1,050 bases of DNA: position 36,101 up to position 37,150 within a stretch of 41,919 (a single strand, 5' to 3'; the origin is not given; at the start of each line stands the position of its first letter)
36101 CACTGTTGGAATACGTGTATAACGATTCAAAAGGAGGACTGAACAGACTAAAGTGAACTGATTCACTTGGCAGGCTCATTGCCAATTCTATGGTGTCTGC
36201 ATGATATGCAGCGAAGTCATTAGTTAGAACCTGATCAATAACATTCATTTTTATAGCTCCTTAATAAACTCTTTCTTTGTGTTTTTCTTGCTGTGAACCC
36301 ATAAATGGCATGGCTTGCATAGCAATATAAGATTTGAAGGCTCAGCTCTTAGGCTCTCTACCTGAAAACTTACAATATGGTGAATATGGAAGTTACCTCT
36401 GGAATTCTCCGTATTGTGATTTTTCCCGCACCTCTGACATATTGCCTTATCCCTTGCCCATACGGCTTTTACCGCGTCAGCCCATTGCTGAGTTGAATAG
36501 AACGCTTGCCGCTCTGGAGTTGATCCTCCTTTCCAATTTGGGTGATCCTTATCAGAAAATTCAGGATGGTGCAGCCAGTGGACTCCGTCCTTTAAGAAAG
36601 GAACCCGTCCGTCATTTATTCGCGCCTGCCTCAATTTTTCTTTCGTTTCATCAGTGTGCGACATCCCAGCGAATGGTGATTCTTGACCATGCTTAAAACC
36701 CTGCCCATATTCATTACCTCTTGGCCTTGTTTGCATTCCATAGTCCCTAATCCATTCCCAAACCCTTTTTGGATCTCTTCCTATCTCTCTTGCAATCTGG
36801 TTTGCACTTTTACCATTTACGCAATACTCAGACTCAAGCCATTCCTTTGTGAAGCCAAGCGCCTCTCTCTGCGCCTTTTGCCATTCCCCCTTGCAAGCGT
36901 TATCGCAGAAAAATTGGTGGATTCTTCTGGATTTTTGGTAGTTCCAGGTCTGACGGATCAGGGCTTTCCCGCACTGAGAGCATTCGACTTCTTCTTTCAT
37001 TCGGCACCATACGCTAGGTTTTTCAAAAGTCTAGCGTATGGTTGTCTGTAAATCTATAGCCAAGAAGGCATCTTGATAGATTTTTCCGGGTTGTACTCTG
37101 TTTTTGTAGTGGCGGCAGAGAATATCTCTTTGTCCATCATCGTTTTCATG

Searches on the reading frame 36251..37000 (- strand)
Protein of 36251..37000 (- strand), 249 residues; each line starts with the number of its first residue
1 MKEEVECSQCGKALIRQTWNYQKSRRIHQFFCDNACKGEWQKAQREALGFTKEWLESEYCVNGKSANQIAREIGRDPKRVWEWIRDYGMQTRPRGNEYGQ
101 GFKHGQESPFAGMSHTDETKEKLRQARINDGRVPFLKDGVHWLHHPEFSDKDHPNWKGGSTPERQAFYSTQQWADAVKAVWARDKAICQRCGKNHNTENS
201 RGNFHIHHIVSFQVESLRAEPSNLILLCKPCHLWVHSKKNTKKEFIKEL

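Call 71: search_protein_families(library=pfam, proteins=[window:36251-37000:-], max_evalue=0.01)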
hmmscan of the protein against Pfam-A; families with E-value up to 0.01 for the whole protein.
window:36251-37000:- (249 aa): 3 families
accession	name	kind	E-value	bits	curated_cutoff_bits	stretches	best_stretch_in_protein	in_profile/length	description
PF01844.29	HNH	-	2.1e-08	34.6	21.4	1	188-237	1-46/47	HNH endonuclease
PF06044.18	DpnI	-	0.0012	19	26.7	0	2-59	29-82/183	Dam-replacing family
PF13384.12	HTH_23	-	0.0013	18.9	24.6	0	62-87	16-41/50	Homeodomain-like domain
